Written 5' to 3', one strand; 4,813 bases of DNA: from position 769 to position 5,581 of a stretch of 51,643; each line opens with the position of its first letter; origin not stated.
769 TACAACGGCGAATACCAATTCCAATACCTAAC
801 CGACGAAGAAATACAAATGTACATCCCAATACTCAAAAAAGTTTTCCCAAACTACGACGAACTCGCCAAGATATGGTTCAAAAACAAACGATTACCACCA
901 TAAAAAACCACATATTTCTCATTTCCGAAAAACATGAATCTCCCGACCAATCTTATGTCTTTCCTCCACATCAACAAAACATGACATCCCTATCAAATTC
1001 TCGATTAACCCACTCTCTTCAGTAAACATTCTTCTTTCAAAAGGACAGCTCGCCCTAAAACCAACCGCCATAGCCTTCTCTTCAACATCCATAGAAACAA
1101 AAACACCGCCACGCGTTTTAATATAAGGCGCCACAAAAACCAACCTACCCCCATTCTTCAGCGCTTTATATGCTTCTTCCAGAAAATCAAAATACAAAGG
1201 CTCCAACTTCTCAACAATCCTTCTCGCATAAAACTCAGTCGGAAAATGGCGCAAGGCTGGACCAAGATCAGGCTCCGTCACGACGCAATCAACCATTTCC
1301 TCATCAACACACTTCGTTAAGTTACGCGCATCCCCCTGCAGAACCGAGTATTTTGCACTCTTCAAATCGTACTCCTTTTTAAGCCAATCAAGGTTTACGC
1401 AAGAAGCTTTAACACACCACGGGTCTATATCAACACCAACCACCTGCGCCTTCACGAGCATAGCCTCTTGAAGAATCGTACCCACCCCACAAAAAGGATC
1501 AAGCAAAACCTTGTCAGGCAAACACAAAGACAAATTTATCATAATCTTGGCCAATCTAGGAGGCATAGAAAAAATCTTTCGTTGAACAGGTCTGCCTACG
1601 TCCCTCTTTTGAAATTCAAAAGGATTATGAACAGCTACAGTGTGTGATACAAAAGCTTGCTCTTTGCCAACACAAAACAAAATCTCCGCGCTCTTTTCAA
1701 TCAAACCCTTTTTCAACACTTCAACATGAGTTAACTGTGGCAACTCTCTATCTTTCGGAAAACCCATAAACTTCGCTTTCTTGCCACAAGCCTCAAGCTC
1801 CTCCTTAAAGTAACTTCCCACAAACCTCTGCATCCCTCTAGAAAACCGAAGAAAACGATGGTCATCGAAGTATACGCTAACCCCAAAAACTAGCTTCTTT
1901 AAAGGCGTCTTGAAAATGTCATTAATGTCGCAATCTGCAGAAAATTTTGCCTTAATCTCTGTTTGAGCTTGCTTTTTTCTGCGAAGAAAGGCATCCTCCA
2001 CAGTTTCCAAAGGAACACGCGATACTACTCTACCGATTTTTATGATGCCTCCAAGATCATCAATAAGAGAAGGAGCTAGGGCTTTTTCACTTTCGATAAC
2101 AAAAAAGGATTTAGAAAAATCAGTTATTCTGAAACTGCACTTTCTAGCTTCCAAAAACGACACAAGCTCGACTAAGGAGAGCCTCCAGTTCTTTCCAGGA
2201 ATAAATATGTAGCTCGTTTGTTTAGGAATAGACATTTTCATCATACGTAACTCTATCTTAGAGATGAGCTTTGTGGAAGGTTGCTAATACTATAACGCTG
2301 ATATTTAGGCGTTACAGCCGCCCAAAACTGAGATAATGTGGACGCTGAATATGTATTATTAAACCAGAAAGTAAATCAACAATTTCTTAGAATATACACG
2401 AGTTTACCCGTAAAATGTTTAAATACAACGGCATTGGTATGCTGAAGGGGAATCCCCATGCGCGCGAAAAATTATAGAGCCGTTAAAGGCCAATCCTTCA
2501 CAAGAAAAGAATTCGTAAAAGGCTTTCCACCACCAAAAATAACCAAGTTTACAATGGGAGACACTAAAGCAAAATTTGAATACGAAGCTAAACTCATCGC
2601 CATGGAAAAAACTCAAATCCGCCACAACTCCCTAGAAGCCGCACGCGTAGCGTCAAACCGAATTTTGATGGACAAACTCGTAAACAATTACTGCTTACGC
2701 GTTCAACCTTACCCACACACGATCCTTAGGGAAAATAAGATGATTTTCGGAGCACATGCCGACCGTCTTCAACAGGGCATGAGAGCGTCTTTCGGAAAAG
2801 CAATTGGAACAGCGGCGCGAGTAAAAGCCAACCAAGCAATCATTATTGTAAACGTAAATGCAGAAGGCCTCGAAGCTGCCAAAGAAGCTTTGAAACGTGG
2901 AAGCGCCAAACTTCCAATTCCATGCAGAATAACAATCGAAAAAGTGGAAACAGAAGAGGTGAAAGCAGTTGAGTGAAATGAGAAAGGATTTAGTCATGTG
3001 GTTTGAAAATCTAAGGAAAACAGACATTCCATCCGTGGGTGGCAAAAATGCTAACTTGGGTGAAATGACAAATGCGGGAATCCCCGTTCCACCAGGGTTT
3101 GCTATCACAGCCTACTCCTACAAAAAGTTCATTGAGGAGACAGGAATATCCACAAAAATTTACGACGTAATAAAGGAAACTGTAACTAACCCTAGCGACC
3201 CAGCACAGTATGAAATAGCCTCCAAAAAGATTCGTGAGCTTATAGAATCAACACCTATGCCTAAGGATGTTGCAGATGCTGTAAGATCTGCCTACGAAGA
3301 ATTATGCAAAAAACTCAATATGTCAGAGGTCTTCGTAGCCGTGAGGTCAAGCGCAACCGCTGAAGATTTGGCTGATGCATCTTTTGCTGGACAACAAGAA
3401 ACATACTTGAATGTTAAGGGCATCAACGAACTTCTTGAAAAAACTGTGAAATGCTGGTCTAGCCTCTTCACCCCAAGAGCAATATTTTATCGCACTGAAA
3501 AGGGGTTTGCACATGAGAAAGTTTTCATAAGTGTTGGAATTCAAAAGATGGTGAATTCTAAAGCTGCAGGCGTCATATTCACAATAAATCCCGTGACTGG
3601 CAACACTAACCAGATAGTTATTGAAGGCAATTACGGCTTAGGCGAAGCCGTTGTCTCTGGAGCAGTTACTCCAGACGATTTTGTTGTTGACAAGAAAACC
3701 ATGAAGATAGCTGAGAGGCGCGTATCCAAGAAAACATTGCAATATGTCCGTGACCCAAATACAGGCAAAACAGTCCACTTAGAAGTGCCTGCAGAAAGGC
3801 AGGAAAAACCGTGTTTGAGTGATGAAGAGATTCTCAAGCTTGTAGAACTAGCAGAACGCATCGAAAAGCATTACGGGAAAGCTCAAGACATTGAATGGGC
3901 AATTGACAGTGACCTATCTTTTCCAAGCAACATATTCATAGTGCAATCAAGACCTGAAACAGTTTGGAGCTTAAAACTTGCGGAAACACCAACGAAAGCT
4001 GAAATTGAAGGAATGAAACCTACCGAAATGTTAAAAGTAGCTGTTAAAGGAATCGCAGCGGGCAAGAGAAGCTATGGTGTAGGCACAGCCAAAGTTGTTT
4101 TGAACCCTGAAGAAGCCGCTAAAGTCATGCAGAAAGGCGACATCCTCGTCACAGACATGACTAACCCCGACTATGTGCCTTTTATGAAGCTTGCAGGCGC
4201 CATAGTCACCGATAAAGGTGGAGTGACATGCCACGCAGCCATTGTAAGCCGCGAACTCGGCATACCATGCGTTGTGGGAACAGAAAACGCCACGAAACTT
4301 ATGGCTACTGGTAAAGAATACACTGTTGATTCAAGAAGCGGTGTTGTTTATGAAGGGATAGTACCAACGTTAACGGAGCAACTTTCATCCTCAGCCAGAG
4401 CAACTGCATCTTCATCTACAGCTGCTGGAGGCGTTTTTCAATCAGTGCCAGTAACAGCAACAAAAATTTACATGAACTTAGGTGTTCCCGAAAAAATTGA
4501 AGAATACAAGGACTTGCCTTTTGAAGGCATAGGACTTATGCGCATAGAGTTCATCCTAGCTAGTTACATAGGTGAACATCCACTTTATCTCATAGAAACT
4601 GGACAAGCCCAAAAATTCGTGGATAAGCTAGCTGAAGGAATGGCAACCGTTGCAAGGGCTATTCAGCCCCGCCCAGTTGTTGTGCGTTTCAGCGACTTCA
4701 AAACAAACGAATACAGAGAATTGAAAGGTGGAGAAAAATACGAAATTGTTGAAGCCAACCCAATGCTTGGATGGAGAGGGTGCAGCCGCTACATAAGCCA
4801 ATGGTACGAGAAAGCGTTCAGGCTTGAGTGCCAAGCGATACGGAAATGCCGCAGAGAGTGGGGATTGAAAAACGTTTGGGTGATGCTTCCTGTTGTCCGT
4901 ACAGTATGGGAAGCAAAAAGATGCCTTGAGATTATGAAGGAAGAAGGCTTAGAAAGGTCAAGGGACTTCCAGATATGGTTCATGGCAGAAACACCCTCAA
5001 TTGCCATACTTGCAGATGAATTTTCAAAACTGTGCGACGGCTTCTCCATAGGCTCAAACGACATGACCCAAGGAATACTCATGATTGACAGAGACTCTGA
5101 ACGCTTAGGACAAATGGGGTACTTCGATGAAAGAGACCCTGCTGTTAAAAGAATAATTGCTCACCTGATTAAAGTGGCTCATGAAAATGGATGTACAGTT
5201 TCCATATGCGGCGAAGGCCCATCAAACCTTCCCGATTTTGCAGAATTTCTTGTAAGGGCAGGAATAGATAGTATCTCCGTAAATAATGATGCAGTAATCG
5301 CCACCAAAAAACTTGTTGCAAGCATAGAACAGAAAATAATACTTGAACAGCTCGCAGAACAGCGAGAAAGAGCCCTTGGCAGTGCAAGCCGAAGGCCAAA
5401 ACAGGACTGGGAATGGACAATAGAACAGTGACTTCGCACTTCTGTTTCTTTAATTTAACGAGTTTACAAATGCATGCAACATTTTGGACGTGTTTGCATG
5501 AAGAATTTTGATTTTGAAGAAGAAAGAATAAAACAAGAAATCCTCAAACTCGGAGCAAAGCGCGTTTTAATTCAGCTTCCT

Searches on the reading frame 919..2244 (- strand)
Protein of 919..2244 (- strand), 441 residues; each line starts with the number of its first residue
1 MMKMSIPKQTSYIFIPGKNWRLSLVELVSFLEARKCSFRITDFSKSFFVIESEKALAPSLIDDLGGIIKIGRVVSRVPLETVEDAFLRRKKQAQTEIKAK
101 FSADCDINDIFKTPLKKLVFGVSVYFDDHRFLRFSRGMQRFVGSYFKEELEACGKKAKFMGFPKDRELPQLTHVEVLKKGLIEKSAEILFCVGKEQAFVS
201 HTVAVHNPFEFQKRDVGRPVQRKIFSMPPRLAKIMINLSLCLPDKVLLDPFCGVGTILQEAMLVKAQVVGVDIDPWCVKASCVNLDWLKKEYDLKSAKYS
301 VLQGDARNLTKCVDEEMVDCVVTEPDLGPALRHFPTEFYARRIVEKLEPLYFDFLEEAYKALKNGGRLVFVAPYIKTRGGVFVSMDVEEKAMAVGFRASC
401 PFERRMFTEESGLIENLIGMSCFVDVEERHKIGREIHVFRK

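Call 77: search_protein_families(library=ncbifam, proteins=[window:919-2244:-], max_evalue=1e-10)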
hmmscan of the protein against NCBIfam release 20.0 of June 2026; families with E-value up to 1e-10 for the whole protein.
window:919-2244:- (441 aa): 2 families
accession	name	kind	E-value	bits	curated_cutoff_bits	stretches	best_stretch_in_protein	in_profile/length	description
TIGR01177.1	TIGR01177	hypoth_equivalog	8.1e-25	87.8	316.55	1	191-403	130-316/330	TIGR01177 family methyltransferase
NF040721.1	Trm14_Arch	equivalog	2e-11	43.6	280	0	228-268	176-216/370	tRNA (guanine(6)-N2)-methyltransferase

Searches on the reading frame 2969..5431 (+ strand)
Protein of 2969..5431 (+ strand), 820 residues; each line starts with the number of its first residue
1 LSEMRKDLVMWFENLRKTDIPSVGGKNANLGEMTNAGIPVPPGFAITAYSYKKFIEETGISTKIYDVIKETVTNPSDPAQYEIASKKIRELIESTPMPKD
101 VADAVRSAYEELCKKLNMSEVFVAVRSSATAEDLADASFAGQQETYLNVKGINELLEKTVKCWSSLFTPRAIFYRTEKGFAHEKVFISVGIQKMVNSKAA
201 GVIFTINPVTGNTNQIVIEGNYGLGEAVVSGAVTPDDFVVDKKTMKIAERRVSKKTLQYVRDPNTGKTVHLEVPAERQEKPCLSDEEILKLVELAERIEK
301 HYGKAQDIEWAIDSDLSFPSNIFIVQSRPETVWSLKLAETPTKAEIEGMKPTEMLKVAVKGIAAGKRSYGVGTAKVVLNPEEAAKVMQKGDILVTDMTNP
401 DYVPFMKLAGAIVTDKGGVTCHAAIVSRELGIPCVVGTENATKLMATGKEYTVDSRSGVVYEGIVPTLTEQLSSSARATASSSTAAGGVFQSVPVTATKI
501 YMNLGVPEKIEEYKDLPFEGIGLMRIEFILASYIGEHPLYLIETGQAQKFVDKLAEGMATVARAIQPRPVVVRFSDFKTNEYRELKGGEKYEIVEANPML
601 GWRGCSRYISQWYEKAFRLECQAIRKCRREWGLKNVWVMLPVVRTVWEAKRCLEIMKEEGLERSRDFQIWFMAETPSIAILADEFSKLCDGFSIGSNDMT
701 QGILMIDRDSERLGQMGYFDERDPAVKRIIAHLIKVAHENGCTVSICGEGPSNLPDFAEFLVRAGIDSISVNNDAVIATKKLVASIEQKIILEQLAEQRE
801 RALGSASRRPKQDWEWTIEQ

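Call 77: search_protein_families(library=ncbifam, proteins=[window:2969-5431:+], max_evalue=1e-10)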
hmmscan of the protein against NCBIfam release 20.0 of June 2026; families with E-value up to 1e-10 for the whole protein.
window:2969-5431:+ (820 aa): 26 families (the best 25 are shown)
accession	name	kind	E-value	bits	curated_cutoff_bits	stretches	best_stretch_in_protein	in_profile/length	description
NF005057.0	PRK06464.1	equivalog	0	1051.6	598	1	5-794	3-796/798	phosphoenolpyruvate synthase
TIGR01418.1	PEP_synth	equivalog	0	1019.6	739.75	1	8-788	1-784/784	pyruvate, water dikinase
NF004878.0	PRK06241.1-3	subfamily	1.9e-125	420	945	2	8-331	4-312/891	phosphoenolpyruvate synthase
NF004877.0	PRK06241.1-2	subfamily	3e-108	363.3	866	2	7-331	3-313/869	phosphoenolpyruvate synthase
NF041857.1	RIF_Ptrans_rph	equivalog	1.5e-105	354.4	999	2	9-332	3-312/864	rifamycin-inactivating phosphotransferase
NF004879.0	PRK06241.1-4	equivalog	9.1e-100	335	976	2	7-332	3-314/868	phosphoenolpyruvate synthase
NF052631.1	prodigiosin_PigC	equivalog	3.3e-94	316.5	1300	2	18-334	11-301/883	prodigiosin ligase PigC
NF052632.1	undecylprod_RedH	equivalog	7.7e-94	315.3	1350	2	9-336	3-299/880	undecylprodigiosin ligase RedH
NF004881.0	PRK06241.2-2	equivalog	2.2e-88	297.6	883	2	19-332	15-312/898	phosphoenolpyruvate synthase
NF000283.1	RPH_KJ151292.1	equivalog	8.2e-82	275.7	1700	2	8-332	5-315/865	rifamycin-inactivating phosphotransferase Rph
NF004880.0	PRK06241.2-1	equivalog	1.7e-73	247.9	972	2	18-248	13-231/837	phosphoenolpyruvate synthase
NF004883.0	PRK06241.2-4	equivalog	1.6e-68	231.7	1063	2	21-331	30-328/928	phosphoenolpyruvate synthase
TIGR01828.1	pyru_phos_dikin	equivalog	2.2e-45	155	843.45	1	353-772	382-849/865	pyruvate, phosphate dikinase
NF004882.0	PRK06241.2-3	equivalog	2.5e-45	154.9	850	2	17-332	6-278/827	phosphoenolpyruvate synthase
TIGR01417.1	PTS_I_fam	equivalog_domain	1.3e-40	139.5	341.7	1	412-798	178-550/565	phosphoenolpyruvate--protein phosphotransferase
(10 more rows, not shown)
